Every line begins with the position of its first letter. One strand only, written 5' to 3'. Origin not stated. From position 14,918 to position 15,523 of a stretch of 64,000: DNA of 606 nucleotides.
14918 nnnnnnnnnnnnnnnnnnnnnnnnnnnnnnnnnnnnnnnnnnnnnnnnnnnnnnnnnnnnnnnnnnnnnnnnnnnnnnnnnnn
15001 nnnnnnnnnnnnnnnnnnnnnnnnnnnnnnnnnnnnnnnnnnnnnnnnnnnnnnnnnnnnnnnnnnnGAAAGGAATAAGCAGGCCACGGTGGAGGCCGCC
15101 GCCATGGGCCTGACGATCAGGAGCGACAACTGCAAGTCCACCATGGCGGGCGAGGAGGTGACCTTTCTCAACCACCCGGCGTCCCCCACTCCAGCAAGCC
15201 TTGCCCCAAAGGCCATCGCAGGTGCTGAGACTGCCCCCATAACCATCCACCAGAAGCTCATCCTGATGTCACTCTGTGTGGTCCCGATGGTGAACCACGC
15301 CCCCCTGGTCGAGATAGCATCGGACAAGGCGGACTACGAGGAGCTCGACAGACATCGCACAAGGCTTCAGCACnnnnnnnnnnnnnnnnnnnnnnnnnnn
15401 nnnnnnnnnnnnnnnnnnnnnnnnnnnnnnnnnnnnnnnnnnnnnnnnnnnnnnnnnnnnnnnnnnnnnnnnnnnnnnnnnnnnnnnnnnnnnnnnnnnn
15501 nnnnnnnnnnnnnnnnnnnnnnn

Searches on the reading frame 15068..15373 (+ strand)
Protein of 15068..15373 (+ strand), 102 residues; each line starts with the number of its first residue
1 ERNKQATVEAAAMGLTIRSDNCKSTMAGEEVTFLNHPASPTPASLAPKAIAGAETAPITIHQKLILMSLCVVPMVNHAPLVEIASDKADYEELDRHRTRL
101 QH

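Call 5: search_protein_families(library=pfam, max_evalue=1, proteins=[window:15068-15373:+])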
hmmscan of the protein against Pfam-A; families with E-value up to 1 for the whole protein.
seq(102 aa): 0 families
